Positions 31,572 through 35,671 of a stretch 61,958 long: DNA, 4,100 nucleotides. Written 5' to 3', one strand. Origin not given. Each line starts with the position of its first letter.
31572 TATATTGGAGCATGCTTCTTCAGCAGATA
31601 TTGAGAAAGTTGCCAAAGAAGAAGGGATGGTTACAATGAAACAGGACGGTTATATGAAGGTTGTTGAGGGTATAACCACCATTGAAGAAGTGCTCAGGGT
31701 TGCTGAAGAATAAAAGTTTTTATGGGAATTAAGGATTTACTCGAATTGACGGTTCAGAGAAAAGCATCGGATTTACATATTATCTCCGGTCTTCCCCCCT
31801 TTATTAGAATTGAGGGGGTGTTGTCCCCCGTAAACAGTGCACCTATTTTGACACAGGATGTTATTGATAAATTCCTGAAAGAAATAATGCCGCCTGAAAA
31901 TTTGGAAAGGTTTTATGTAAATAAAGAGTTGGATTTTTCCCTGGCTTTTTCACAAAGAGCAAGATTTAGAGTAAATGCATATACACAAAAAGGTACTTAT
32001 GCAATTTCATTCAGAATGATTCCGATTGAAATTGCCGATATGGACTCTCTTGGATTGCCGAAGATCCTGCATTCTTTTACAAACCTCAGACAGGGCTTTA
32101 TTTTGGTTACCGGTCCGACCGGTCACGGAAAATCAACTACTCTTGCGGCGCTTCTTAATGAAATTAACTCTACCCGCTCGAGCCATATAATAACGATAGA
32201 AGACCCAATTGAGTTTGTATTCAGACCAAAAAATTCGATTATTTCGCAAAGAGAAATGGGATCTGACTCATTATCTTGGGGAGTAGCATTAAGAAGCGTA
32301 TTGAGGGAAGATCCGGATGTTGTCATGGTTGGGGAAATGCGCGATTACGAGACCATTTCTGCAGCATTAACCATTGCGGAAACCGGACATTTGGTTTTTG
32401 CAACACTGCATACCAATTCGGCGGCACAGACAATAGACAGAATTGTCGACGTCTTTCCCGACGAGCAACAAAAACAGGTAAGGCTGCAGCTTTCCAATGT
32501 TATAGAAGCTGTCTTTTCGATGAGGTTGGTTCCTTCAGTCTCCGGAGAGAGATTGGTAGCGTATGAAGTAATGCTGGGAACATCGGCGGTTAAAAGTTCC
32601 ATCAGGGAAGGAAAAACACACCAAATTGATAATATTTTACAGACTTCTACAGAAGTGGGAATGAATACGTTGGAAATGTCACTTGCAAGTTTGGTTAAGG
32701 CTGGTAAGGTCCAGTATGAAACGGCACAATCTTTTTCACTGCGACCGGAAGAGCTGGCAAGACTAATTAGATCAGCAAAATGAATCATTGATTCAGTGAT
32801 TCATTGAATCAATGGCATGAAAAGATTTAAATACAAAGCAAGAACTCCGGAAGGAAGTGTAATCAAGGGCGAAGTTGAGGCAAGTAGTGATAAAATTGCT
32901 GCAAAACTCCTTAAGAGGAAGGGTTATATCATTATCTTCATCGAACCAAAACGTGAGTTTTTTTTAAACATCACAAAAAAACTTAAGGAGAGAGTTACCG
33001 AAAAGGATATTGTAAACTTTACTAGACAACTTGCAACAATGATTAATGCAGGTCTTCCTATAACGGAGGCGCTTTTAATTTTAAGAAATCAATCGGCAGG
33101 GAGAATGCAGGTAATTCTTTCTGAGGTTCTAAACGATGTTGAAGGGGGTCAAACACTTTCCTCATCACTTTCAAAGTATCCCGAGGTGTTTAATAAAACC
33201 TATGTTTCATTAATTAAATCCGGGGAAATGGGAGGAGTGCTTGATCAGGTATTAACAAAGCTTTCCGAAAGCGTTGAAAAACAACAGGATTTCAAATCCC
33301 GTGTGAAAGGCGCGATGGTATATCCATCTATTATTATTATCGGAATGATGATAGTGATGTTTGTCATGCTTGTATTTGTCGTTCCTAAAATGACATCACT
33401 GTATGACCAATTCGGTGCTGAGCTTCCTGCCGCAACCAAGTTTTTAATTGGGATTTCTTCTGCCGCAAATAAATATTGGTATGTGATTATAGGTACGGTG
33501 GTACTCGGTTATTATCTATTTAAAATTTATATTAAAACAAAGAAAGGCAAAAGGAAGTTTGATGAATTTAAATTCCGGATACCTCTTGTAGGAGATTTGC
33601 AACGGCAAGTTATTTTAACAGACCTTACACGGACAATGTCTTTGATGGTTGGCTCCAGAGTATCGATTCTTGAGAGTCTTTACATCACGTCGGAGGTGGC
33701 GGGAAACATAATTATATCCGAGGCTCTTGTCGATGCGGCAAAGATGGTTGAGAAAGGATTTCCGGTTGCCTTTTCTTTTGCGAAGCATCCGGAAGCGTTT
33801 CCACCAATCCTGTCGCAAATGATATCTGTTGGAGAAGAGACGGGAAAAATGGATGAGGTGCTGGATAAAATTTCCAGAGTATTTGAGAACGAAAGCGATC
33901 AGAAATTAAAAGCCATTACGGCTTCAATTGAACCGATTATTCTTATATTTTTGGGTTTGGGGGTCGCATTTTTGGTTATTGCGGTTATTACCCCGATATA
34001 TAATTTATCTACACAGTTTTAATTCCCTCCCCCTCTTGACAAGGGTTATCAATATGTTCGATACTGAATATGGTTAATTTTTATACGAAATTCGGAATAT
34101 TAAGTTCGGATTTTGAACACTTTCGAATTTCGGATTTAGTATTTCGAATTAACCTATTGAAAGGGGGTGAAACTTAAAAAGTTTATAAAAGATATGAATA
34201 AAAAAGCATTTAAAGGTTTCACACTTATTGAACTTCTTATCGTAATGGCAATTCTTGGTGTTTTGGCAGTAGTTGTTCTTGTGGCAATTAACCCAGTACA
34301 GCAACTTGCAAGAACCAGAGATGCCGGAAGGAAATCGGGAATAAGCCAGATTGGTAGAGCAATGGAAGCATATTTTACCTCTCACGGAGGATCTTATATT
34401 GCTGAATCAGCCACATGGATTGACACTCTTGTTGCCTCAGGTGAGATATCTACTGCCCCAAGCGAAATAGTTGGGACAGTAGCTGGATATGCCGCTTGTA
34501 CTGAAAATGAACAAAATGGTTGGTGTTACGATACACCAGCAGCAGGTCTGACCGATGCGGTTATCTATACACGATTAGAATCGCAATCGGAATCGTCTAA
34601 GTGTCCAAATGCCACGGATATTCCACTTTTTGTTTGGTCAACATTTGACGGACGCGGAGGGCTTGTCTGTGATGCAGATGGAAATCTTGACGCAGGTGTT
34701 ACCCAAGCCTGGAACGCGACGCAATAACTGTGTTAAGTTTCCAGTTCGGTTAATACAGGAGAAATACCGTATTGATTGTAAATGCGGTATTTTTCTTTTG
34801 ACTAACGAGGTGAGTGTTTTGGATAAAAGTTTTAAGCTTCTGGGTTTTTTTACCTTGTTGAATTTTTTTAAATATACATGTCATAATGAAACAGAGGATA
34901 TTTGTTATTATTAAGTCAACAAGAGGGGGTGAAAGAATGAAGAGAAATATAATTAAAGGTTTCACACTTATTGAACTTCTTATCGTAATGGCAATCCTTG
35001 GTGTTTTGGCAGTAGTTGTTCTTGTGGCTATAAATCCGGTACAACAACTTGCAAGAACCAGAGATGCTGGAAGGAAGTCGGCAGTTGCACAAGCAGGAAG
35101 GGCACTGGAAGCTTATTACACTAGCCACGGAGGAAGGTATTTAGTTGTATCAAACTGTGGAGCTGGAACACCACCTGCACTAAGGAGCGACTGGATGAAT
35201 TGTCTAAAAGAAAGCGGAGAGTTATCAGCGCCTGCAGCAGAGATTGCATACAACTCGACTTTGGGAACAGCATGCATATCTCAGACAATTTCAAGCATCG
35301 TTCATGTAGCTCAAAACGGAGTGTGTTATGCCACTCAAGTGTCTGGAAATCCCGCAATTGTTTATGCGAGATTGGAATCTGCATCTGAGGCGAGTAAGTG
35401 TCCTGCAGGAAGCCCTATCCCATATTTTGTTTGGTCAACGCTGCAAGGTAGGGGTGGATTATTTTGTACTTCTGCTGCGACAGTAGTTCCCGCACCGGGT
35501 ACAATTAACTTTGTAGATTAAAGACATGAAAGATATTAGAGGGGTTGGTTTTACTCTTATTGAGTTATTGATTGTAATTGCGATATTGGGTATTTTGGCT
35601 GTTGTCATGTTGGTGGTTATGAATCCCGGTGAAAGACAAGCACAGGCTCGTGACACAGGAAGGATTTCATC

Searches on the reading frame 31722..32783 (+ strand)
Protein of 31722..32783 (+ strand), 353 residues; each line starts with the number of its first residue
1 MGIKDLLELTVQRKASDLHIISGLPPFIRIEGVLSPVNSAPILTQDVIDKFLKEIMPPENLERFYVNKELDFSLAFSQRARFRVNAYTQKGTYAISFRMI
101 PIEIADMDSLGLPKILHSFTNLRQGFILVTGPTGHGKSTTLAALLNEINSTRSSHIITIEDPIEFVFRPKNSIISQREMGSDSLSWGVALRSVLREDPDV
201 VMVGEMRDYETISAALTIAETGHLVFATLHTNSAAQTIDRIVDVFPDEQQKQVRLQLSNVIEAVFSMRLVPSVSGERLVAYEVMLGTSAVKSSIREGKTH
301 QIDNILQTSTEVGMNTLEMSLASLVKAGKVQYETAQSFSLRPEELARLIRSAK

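Call 19: search_protein_families(library=pfam, proteins=[window:31722-32783:+], max_evalue=0.001)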
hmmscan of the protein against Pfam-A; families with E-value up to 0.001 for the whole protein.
window:31722-32783:+ (353 aa): 4 families
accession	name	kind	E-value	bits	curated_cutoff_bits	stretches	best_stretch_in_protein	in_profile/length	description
PF00437.27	T2SSE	-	2.4e-43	148.6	24.9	1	69-273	82-281/370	Type II/IV secretion system protein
PF13401.12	AAA_22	-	2.7e-05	24.9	27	1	123-160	4-40/130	AAA domain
PF13191.12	AAA_16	-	0.00059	20.8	32.6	0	123-156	23-53/167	AAA ATPase domain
PF25199.1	nSTAND_NTPase5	-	0.00084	19.6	34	0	121-168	38-85/145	Novel STAND NTPase 5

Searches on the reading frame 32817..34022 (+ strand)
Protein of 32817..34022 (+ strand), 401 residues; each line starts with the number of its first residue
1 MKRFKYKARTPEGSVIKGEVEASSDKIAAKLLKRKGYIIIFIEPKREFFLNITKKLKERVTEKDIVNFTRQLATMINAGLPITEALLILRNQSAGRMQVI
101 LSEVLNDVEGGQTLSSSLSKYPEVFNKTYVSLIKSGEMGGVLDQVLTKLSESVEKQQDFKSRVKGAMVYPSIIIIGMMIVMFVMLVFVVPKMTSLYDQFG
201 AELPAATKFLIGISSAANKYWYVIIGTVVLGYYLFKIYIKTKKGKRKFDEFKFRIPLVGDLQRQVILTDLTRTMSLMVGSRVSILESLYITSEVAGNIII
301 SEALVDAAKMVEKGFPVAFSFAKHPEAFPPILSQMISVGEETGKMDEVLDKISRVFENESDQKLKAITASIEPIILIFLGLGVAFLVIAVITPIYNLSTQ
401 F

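Call 19: search_protein_families(library=pfam, proteins=[window:32817-34022:+], max_evalue=0.001)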
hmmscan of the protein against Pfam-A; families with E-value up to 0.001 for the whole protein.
window:32817-34022:+ (401 aa): 1 family
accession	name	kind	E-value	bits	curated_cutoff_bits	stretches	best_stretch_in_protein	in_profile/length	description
PF00482.28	T2SSF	-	1.4e-59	199.9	25.2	2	68-190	1-125/125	Type II secretion system (T2SS), protein F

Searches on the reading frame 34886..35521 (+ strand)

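Call 19: search_protein_families(library=pfam, proteins=[window:34886-35521:+], max_evalue=0.001)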
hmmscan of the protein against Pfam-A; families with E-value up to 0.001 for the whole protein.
window:34886-35521:+ (211 aa): 1 family
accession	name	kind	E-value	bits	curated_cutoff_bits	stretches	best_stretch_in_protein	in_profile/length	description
PF07963.17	N_methyl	-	2.7e-08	33.5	21.2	1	24-46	5-27/27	Prokaryotic N-terminal methylation motif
